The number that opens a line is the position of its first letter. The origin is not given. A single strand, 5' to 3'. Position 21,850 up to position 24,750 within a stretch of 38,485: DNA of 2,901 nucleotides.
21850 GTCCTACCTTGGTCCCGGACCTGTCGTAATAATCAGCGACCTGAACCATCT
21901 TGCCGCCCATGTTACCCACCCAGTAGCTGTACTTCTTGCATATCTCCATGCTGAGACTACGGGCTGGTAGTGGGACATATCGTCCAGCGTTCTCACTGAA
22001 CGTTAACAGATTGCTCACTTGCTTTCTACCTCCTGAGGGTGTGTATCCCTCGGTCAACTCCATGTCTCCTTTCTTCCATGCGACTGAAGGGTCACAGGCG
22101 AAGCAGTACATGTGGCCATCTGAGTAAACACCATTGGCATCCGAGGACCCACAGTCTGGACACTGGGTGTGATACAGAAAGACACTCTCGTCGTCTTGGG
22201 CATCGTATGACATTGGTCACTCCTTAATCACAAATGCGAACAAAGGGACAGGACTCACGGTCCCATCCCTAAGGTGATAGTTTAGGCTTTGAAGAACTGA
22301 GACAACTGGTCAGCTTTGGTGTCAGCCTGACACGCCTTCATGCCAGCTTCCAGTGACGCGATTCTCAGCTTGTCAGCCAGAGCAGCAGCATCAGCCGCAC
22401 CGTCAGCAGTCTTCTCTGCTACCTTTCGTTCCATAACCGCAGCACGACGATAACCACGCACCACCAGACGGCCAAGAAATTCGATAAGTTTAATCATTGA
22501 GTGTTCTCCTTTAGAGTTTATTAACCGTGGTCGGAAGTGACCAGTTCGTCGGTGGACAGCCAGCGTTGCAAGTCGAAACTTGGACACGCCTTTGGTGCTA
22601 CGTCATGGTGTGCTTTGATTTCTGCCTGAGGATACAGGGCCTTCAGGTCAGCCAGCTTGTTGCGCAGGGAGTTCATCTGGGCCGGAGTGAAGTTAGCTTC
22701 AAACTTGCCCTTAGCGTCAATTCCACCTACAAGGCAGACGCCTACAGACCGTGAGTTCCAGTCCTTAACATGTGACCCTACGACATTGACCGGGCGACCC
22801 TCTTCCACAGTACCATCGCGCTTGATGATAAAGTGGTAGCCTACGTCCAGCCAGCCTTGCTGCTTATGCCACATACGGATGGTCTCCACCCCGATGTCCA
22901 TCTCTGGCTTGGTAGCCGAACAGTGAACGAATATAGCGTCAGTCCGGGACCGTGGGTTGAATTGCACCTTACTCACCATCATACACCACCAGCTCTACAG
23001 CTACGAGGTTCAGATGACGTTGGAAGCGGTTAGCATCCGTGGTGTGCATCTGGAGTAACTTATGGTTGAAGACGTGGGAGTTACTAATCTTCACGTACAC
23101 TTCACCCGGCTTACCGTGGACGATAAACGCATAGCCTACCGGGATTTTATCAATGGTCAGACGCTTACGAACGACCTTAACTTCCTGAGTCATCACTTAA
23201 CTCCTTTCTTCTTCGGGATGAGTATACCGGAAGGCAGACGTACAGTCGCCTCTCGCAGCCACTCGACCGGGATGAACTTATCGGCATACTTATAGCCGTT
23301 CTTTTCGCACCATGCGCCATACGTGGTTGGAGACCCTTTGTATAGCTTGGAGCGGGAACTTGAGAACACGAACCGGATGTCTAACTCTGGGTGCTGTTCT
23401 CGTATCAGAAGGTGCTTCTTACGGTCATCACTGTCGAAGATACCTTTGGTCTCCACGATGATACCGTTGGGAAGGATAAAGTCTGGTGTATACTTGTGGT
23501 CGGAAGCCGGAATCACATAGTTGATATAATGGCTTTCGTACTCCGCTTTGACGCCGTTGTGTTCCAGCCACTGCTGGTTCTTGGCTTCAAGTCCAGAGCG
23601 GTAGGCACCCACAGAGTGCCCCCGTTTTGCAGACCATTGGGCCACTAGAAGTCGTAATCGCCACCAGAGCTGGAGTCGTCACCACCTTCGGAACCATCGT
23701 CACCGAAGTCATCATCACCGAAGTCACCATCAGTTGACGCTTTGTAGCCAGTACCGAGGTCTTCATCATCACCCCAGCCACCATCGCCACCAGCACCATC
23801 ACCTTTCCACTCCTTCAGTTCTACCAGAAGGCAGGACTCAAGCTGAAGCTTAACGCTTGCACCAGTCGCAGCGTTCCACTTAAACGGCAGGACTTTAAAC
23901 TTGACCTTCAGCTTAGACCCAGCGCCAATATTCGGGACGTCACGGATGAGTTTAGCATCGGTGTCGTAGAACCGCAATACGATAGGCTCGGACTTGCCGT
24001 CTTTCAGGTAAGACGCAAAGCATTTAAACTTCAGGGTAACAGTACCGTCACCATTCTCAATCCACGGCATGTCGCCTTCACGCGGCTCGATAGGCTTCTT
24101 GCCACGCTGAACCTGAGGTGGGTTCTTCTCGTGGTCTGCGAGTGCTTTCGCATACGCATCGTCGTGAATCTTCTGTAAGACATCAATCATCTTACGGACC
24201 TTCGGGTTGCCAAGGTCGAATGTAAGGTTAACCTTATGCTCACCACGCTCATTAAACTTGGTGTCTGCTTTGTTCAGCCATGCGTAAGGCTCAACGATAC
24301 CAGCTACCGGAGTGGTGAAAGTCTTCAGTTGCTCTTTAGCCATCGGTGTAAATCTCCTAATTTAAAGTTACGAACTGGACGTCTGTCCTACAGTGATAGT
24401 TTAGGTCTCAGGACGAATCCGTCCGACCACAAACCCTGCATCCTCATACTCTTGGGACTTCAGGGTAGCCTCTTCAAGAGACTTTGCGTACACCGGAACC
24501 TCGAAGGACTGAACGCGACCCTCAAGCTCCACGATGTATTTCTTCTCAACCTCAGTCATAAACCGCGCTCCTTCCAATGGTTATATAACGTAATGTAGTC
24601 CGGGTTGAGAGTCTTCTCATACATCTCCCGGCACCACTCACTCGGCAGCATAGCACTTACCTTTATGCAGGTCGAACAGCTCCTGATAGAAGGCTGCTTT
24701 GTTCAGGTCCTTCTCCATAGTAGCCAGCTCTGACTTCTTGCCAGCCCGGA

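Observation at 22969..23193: Extra 74-aa gene between endonuclease I and lysozyme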

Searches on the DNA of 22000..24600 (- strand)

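Call 3: search_dna_similar(query=window:22400-23800:-, collection=phages, mode=near, max_rows=30)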
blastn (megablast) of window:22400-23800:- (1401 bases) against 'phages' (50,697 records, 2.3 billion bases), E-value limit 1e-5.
Records with a match: 249; places in all: 253; records where one place covers at least 80% of the query: 183.
Best place of each record, by identity: 95-99% 40; 90-95% 129; 80-90% 61; 60-80% 19.
By first word of the organism name: Escherichia 102; Salmonella 60; Enterobacter 18; Kayfunavirus 17; Enterobacteria 10; Citrobacter 8; Shigella 7; Klebsiella 6; Cronobacter 5; Bacteriophage 2; and 13 more.
By host as written in the record: Escherichia coli 56; - 31; Salmonella enterica subsp. enterica serovar Typhi 28; Salmonella enterica subsp. enterica serovar Typhi strain BRD948 10; Enterobacter cloacae 7; Citrobacter freundii CF3 5; Klebsiella pneumoniae 5; Salmonella enterica subsp. enterica serovar Paratyphi C 5; and 67 more.
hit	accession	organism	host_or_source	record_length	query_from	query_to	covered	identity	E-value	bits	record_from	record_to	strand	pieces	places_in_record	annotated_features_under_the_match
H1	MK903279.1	Escherichia phage Peacock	Escherichia coli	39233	1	1401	100%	96.6%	0e+0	2322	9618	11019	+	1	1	endolysin amidase | endonuclease I | hypothetical protein (x2) | ssDNA binding protein | ribosome_binding_site (x4)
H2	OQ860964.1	Salmonella phage ST64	Salmonella enterica subsp. enterica ...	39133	1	1401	100%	96.6%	0e+0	2322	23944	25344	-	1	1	endolysin | endonuclease I | hypothetical protein (x2) | single-stranded DNA-binding protein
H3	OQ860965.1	Salmonella phage ST63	Salmonella enterica subsp. enterica ...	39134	1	1401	100%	96.6%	0e+0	2322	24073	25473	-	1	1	endolysin | endonuclease I | hypothetical protein (x2) | single-stranded DNA-binding protein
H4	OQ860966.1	Salmonella phage ST59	Salmonella enterica subsp. enterica ...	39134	1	1401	100%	96.6%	0e+0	2322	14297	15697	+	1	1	endolysin | endonuclease I | hypothetical protein (x2) | single-stranded DNA-binding protein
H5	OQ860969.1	Salmonella phage ST55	Salmonella enterica subsp. enterica ...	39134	1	1401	100%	96.6%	0e+0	2322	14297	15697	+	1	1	endolysin | endonuclease I | hypothetical protein (x2) | single-stranded DNA-binding protein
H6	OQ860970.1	Salmonella phage ST53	Salmonella enterica subsp. enterica ...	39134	1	1401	100%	96.6%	0e+0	2322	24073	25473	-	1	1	endolysin | endonuclease I | hypothetical protein (x2) | single-stranded DNA-binding protein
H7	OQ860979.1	Salmonella phage ST21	Salmonella enterica subsp. enterica ...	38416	1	1401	100%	96.6%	0e+0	2322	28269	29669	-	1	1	endolysin | endonuclease I | hypothetical protein (x2) | single-stranded DNA-binding protein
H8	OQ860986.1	Salmonella phage ST3_da Silva-2023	Salmonella enterica subsp. enterica ...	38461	1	1401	100%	96.6%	0e+0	2322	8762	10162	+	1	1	endolysin | endonuclease I | hypothetical protein (x2) | single-stranded DNA-binding protein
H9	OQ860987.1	Salmonella phage ST1_da Silva-2023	Salmonella enterica subsp. enterica ...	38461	1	1401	100%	96.6%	0e+0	2322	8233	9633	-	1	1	endolysin | endonuclease I | hypothetical protein (x2) | single-stranded DNA-binding protein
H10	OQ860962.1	Salmonella phage ST66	Salmonella enterica subsp. enterica ...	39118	1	1401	100%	96.5%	0e+0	2316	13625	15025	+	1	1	endolysin | endonuclease I | hypothetical protein (x2) | single-stranded DNA-binding protein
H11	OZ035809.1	Kayfunavirus T147P5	-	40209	1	1395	100%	96.6%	0e+0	2316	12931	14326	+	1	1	record has no annotation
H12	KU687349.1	Citrobacter phage SH3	Citrobacter freundii CF3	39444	1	1401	100%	96.2%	0e+0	2294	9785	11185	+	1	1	n-acetylmuramoyl-l-alanine amidase | endonuclease | hypothetical protein (x2) | helix-destabilizing protein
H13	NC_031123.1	Citrobacter phage SH3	Citrobacter freundii CF3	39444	1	1401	100%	96.2%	0e+0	2294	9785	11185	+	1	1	amidase | endonuclease | hypothetical protein (x2) | Gp2.5-like ssDNA binding protein and ssDNA annealing protein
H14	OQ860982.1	Salmonella phage ST16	Salmonella enterica subsp. enterica ...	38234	1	1401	100%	96.1%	0e+0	2289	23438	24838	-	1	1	endolysin | endonuclease I | hypothetical protein (x2) | single-stranded DNA-binding protein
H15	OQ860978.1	Salmonella phage ST29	Salmonella enterica subsp. enterica ...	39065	1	1401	100%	96.1%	0e+0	2283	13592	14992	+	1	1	endolysin | endonuclease I | hypothetical protein (x2) | single-stranded DNA-binding protein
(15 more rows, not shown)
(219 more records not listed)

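Call 6: get_annotated_region(hit=H1, flank=1500)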
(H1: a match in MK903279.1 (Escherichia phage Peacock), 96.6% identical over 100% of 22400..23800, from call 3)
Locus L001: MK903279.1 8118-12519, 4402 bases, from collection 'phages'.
description: Escherichia phage Peacock, complete genome.
organism: Escherichia phage Peacock (NCBI taxid 2591100)
taxonomy: Viruses; Duplodnaviria; Heunggongvirae; Uroviricota; Caudoviricetes; Autographiviridae; Studiervirinae; Kayfunavirus
host: Escherichia coli; source: waste water treatment plant influent sample; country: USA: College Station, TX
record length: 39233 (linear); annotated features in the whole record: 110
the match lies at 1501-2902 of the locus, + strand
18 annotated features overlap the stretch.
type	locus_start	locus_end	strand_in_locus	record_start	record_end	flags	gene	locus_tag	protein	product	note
regulatory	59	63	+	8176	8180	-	-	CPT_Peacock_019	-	ribosome_binding_site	CPT_Peacock_019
CDS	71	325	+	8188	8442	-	-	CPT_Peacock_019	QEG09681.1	hypothetical protein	-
regulatory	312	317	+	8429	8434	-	-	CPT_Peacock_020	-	ribosome_binding_site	CPT_Peacock_020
CDS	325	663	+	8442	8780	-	-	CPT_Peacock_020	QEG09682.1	hypothetical protein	-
regulatory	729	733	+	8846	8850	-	-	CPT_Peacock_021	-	ribosome_binding_site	CPT_Peacock_021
CDS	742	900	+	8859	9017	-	-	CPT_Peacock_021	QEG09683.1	bacterial RNA polymerase inhibitor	Contains InterPro IPR038715 RNA Polymerase inhibitor superfamily, Gp2; BLASTp similarity to NCBI NP_041969.1 phage T7 ...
regulatory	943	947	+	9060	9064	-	-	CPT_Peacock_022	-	ribosome_binding_site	CPT_Peacock_022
CDS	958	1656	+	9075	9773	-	-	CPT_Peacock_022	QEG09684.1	ssDNA binding protein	BLASTp similarity to NCBI NP_041970.1 phage T7 ssb; Contains InterPro domain IPR016411 for Helix-destabilising protein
regulatory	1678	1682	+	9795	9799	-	-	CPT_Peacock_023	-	ribosome_binding_site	CPT_Peacock_023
CDS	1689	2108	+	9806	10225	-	-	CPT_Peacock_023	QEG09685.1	endonuclease I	BLASTp similarity to NCBI NP_041972.1 phage T7 endonuclease I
regulatory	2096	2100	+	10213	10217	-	-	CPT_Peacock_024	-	ribosome_binding_site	CPT_Peacock_024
CDS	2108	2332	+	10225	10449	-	-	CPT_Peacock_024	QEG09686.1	hypothetical protein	-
regulatory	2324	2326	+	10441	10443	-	-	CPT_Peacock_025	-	ribosome_binding_site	CPT_Peacock_025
CDS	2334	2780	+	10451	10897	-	-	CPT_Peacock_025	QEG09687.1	endolysin amidase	BLASTp similarity to NCBI NP_041973.1 phage T7 Endolysin; Contains InterPro IPR002502 N-acetylmuramoyl-L-alanine ...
regulatory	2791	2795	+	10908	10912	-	-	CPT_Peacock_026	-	ribosome_binding_site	CPT_Peacock_026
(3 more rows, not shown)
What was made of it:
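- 23201..23206 (-): Shine-Dalgarno AAGGAG, 7 nt upstream of the ATG, lying inside the 3' end of gene 3. The same site is annotated as a ribosome_binding_site in phage Peacock (call 6).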

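Call 7: get_annotated_region(hit=H13, flank=1500)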
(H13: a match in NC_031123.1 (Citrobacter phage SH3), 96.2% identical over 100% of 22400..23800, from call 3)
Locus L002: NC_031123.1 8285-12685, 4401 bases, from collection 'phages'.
description: Citrobacter phage SH3, complete genome.
organism: Citrobacter phage SH3 (NCBI taxid 1805466)
taxonomy: Viruses; Duplodnaviria; Heunggongvirae; Uroviricota; Caudoviricetes; Autographiviridae; Studiervirinae; Kayfunavirus; Kayfunavirus SH3
host: Citrobacter freundii CF3; source: -; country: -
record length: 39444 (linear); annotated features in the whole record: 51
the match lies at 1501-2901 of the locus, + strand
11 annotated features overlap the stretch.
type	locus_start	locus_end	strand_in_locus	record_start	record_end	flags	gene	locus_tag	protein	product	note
CDS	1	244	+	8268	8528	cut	-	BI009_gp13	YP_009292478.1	hypothetical protein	gp13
CDS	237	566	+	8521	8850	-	-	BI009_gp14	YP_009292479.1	nucleotide kinase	gp14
CDS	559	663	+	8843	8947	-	-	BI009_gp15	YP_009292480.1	hypothetical protein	gp15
CDS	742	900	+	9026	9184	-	-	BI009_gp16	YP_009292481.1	RNA polymerase inhibitor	gp16; No experimental evidence; bacterial rna polymerase inhibitor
CDS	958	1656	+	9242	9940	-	-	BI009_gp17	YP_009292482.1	Gp2.5-like ssDNA binding protein and ssDNA annealing protein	gp17; No experimental evidence; helix-destabilizing protein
CDS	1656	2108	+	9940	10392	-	-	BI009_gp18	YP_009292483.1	endonuclease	gp18; No experimental evidence; endonuclease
CDS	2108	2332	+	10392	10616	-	-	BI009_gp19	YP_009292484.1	hypothetical protein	gp19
CDS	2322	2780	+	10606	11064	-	-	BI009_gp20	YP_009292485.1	amidase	gp20; No experimental evidence; phage n-acetylmuramoyl-l-alanine amidase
CDS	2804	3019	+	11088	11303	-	-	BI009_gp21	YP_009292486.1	hypothetical protein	gp21; No experimental evidence; hypothetical protein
CDS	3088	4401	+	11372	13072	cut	-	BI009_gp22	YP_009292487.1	toprim domain-containing protein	gp22; No experimental evidence; primase helicase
CDS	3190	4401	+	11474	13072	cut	-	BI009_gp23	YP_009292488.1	toprim domain-containing protein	gp22B; No experimental evidence; primase helicase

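Call 68: search_rna_families(source=window, start=22000, end=24600, threshold=evalue, max_evalue=1)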
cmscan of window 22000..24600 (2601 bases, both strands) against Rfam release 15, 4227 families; matches with E-value up to 1: 0.
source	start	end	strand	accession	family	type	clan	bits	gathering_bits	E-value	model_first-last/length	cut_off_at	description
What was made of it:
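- No Rfam match at E up to 1 (call 68).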

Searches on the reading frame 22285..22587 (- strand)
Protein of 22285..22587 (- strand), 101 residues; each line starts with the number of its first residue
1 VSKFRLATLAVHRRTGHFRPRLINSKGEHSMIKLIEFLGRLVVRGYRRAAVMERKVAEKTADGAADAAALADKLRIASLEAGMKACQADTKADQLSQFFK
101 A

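Call 4: search_protein_families(library=pfam, proteins=[window:22285-22587:-], max_evalue=1)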
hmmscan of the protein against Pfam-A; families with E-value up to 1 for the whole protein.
window:22285-22587:- (101 aa): 1 family
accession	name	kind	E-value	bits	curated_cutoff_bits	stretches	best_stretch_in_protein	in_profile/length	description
PF17565.7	DUF5471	-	0.0023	18.6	25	1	31-99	1-69/70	Family of unknown function (DUF5471)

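Call 5: search_protein_families(library=phrogs, proteins=[window:22285-22587:-], max_evalue=1)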
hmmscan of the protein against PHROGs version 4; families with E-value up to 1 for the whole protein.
window:22285-22587:- (101 aa): 1 family
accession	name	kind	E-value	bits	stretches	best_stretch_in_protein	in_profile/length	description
phrog_1950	-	unknown function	3.8e-25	89.4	1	31-100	1-70/70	-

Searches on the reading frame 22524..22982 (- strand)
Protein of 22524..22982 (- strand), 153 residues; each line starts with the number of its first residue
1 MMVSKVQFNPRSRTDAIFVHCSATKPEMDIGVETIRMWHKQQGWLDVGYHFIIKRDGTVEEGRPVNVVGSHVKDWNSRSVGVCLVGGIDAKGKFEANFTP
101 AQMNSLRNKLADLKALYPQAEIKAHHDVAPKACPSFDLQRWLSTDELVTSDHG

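Call 4: search_protein_families(library=pfam, proteins=[window:22524-22982:-], max_evalue=1)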
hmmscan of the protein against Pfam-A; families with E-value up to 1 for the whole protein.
window:22524-22982:- (153 aa): 1 family
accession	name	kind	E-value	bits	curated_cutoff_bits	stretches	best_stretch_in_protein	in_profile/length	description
PF01510.30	Amidase_2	-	7.9e-17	62.3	26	1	12-135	3-130/131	N-acetylmuramoyl-L-alanine amidase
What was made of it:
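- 22521..22982 (-): Gene 3.5, amidase/lysozyme. Its first ATG lies 14 nt inside gene 3.2. Pfam PF01510, E 7.9e-17 (call 4).
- Checked: Overlap with gene 3.5: the amidase ORF (Amidase_2, E 7.9e-17, call 4) has its first ATG at 22982, giving the stated 14-nt overlap.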

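Call 5: search_protein_families(library=phrogs, proteins=[window:22524-22982:-], max_evalue=1)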
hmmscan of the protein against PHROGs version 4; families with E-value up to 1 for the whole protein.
window:22524-22982:- (153 aa): 11 families
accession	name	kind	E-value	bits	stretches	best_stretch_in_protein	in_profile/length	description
phrog_822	-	lysis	8.9e-81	271.7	1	1-151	11-162/215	amidase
phrog_1493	-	lysis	6.7e-24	85.8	1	9-141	29-166/394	endolysin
phrog_35436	-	lysis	6.7e-14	52.8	1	28-135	31-135/266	amidase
phrog_1794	-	lysis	0.00012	22.6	1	17-135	59-180/336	amidase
phrog_5867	-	lysis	0.0014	17.4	1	48-117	503-577/1029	endolysin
phrog_3088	-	lysis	0.0015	19.3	1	42-142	47-150/248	amidase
phrog_21433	-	lysis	0.0026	18.8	1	15-105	8-96/174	endolysin; inhibits RNA polymerase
phrog_2338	-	lysis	0.005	17.2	1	17-143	31-156/346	endolysin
phrog_9611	-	lysis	0.013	16.1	1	64-139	90-153/246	endolysin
phrog_7698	-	lysis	0.027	15.2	1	12-137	22-141/316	endolysin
phrog_2588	-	unknown function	0.14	11.5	1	43-104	411-471/915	-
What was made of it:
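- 22521..22982 (-): PHROG 822 amidase, E 8.9e-81 (call 5).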
